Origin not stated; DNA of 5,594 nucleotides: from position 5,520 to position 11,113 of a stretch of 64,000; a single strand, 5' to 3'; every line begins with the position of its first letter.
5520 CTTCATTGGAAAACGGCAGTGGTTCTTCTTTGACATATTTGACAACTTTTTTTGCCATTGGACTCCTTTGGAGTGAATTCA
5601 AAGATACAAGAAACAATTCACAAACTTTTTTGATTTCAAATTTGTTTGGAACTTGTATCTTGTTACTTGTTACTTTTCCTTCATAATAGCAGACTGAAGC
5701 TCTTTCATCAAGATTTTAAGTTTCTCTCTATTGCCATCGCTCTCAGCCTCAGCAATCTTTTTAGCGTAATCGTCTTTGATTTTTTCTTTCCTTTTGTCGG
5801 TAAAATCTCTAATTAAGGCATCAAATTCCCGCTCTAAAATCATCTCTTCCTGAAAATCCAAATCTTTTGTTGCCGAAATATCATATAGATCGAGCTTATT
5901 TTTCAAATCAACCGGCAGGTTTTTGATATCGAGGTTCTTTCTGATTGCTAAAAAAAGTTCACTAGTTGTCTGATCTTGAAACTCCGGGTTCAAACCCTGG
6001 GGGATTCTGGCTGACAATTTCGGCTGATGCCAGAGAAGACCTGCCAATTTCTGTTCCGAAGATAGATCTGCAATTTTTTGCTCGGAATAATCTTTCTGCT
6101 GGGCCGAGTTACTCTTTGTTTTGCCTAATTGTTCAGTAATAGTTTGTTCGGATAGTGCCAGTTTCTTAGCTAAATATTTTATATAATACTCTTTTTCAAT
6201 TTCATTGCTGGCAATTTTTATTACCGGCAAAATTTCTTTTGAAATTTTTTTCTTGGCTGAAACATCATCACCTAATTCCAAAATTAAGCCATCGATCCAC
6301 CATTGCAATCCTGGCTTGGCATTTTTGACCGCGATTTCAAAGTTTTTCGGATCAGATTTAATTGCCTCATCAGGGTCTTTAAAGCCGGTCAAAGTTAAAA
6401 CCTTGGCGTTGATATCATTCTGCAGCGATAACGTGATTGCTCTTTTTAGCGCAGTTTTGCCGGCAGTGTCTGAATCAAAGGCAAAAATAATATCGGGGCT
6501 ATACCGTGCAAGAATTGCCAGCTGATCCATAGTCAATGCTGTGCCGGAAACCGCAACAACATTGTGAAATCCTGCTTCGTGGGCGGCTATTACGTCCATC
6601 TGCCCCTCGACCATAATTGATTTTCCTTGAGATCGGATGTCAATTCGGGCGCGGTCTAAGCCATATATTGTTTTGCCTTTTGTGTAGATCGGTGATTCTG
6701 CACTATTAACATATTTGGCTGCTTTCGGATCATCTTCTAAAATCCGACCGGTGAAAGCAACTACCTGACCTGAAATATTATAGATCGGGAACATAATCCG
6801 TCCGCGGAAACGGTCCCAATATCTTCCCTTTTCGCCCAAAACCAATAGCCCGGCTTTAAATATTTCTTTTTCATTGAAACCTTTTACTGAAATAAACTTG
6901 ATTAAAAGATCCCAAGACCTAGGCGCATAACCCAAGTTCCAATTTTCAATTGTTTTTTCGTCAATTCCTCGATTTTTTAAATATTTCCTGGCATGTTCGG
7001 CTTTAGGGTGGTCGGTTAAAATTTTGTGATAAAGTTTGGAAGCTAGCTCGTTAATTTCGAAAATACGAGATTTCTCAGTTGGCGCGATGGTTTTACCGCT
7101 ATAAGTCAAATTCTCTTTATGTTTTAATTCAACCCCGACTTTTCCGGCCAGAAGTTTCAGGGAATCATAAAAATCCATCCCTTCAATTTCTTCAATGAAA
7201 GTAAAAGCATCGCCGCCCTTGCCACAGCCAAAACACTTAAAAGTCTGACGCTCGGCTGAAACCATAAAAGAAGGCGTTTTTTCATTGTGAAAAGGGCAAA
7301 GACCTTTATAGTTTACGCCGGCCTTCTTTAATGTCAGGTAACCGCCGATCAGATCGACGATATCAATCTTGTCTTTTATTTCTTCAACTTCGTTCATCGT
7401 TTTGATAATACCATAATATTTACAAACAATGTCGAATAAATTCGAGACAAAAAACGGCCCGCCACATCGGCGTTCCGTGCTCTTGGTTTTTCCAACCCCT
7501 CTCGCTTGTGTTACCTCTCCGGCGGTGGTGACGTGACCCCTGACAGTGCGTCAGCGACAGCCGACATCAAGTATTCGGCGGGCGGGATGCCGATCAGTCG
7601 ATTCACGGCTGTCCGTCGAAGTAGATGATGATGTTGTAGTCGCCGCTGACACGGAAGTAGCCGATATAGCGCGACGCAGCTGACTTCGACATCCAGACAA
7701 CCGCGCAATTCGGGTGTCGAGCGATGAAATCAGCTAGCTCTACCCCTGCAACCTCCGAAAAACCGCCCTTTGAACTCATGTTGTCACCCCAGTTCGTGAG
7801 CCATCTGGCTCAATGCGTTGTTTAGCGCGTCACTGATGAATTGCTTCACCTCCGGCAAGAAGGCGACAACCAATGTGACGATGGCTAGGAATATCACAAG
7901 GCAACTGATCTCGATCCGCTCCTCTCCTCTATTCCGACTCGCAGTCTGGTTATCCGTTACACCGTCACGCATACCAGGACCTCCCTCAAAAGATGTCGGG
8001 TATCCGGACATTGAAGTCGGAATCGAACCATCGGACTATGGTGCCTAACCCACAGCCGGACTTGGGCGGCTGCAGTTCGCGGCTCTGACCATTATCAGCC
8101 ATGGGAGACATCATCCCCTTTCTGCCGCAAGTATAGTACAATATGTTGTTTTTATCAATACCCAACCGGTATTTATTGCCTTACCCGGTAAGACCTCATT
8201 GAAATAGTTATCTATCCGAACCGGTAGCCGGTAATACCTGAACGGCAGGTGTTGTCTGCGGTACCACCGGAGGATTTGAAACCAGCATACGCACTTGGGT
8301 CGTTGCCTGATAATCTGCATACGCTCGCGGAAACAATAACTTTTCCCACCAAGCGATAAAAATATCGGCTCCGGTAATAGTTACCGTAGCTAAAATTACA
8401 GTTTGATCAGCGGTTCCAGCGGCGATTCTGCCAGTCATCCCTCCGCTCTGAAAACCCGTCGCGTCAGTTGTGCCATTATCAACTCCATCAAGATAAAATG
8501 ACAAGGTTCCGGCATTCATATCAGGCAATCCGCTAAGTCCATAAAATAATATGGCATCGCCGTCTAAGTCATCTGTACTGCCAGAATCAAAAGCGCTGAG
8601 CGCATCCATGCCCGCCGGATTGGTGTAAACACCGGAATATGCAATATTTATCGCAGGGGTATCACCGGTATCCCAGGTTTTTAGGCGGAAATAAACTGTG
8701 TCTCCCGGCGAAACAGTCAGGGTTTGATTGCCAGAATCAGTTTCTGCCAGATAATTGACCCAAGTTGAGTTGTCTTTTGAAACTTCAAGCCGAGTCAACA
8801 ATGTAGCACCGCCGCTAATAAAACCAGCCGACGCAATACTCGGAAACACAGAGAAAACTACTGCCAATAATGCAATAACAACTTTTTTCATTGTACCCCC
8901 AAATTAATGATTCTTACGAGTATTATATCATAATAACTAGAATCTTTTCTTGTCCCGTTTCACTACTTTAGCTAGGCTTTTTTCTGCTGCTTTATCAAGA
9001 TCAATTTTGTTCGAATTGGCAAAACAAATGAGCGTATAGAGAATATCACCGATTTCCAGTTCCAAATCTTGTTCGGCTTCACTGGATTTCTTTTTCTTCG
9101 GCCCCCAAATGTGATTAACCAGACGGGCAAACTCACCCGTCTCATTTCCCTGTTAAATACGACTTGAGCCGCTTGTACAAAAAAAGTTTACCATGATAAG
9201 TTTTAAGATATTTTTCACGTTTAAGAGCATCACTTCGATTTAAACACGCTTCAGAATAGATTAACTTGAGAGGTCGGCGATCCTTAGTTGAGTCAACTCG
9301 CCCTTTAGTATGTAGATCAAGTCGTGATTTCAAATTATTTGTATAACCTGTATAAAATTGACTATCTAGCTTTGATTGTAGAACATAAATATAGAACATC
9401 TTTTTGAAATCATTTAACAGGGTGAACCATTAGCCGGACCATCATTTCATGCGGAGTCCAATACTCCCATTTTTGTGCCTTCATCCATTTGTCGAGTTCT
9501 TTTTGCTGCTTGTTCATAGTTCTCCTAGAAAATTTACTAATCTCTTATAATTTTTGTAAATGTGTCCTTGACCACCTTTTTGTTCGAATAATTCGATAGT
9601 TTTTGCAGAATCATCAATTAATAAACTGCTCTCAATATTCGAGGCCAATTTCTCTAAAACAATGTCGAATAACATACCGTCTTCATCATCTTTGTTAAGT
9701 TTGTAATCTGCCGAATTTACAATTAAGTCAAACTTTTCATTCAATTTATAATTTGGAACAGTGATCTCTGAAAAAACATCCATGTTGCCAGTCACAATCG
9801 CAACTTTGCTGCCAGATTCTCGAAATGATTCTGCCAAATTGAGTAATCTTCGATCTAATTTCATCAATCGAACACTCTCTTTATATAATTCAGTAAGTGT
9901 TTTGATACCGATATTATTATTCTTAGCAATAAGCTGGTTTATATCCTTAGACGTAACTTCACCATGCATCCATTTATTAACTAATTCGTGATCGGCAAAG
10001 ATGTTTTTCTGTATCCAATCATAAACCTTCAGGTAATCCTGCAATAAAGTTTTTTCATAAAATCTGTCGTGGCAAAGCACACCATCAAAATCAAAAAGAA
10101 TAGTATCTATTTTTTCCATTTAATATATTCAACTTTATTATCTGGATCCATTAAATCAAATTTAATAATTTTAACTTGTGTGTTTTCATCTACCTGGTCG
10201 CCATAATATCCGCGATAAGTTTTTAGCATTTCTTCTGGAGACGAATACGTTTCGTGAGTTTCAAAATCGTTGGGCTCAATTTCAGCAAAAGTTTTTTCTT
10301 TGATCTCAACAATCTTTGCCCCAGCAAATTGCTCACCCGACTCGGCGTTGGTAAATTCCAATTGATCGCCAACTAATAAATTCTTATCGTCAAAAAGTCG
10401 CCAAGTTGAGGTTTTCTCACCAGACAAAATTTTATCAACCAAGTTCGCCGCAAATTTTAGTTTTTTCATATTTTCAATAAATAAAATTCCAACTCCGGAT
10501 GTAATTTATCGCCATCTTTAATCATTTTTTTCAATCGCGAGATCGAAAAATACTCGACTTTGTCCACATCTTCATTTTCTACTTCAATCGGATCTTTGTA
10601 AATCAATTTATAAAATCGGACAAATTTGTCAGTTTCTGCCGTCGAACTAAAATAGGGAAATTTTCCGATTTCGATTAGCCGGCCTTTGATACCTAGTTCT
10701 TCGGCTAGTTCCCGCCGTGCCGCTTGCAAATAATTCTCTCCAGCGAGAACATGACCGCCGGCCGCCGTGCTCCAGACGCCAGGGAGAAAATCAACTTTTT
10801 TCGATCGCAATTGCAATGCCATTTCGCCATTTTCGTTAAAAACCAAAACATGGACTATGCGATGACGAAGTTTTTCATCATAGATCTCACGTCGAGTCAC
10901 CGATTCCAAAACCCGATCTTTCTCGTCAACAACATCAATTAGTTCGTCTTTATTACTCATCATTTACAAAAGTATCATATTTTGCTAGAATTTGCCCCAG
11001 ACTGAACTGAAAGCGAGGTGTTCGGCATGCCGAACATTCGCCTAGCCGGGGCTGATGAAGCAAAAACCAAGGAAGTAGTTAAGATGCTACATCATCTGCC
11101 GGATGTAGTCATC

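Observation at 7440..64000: Fourteen or more GC-rich, self-contained expression cassettes interleaved with AT-rich core genes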

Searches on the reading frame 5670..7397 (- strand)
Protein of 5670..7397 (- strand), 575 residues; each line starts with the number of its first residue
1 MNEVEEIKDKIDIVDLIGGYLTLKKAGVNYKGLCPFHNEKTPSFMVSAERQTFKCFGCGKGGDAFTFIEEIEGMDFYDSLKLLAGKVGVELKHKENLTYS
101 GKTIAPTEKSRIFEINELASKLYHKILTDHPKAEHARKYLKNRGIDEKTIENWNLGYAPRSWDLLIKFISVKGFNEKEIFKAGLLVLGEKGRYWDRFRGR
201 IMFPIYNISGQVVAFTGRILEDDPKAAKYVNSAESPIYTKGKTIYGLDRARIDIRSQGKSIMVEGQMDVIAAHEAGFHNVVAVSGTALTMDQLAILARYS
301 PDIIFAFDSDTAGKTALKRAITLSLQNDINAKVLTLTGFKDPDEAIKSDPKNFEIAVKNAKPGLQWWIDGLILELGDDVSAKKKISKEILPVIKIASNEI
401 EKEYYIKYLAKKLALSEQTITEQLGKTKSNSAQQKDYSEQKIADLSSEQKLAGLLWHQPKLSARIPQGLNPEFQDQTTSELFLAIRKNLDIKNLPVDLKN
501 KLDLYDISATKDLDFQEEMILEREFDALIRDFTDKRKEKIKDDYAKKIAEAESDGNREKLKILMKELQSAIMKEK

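Call 9: search_protein_families(library=ncbifam, proteins=[window:5670-7397:-], max_evalue=0.00001)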
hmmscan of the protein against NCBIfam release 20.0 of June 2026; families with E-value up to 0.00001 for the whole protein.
window:5670-7397:- (575 aa): 3 families
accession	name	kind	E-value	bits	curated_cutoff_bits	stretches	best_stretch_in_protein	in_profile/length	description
TIGR01391.1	dnaG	equivalog_domain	8.9e-127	423.4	283.6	1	4-413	7-414/414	DNA primase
NF006382.0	PRK08624.1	equivalog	1.2e-10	40.9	440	1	192-314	175-304/373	hypothetical protein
TIGR00646.1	MG010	hypoth_equivalog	9.5e-10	38.4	260.65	1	165-359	30-214/218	DNA primase-like protein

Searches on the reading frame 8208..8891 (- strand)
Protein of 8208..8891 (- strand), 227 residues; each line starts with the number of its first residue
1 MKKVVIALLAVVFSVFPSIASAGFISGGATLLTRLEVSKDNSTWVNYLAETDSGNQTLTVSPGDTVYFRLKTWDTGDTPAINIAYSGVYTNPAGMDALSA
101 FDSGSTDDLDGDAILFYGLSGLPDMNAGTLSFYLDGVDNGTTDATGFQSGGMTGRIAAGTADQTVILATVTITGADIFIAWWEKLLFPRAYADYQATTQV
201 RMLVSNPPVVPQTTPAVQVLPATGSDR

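Call 6: search_protein_families(library=pfam, proteins=[window:8208-8891:-], max_evalue=0.01)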
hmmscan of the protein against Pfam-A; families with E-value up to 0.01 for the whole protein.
window:8208-8891:- (227 aa): 0 families

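Call 9: search_protein_families(library=ncbifam, proteins=[window:8208-8891:-], max_evalue=0.00001)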
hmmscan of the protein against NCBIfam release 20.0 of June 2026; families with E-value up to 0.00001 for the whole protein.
window:8208-8891:- (227 aa): 0 families

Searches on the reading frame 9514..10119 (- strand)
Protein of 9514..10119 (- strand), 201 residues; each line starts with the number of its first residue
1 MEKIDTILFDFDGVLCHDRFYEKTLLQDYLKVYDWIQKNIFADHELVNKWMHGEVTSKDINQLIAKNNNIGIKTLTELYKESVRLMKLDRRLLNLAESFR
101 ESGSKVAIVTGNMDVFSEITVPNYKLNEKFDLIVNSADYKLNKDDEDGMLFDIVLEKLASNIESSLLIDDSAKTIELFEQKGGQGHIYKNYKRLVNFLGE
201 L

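Call 9: search_protein_families(library=ncbifam, proteins=[window:9514-10119:-], max_evalue=0.00001)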
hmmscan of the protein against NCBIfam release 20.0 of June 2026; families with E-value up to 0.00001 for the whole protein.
window:9514-10119:- (201 aa): 2 families
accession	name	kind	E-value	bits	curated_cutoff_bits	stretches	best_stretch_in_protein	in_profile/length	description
TIGR02247.1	HAD-1A3-hyp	subfamily_domain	6.1e-09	35.9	125.4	1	4-182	2-189/211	epoxide hydrolase N-terminal domain-like phosphatase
NF009804.0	PRK13288.1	equivalog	4.8e-06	26.2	218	0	3-176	2-169/215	pyrophosphatase PpaX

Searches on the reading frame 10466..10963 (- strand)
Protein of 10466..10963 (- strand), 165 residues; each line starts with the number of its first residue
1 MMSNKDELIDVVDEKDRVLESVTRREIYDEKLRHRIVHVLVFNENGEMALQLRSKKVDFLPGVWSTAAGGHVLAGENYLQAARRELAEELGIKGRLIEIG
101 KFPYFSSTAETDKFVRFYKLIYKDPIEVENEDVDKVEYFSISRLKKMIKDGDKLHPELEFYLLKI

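Call 9: search_protein_families(library=ncbifam, proteins=[window:10466-10963:-], max_evalue=0.00001)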
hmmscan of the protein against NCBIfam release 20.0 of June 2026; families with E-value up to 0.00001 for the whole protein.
window:10466-10963:- (165 aa): 8 families
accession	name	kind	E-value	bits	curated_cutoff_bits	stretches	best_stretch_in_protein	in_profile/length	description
NF011922.0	PRK15393.1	equivalog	1e-25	90.4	152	1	5-141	9-144/182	NUDIX hydrolase YfcD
NF002995.0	PRK03759.1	equivalog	2.2e-14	53.5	127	1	3-149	3-155/185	isopentenyl-diphosphate Delta-isomerase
TIGR02150.1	IPP_isom_1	equivalog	1.2e-13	51.2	105.8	1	11-152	3-148/159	isopentenyl-diphosphate delta-isomerase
NF041653.1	Nud_hyd_Meth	equivalog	3.4e-10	40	300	1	8-149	1-143/170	Nudix hydrolase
NF006530.0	PRK08999.1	equivalog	1.8e-06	27.2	245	1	36-94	8-64/315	Nudix family hydrolase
NF007834.0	PRK10546.1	equivalog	1.9e-06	27.8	156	1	41-95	10-62/135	pyrimidine (deoxy)nucleoside triphosphate diphosphatase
NF012016.0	PRK15472.1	equivalog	4.3e-06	26.5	95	1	33-102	2-70/141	nucleoside triphosphatase NudI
NF001938.0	PRK00714.1-5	equivalog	6.4e-06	25.6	116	1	29-93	7-75/172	RNA pyrophosphohydrolase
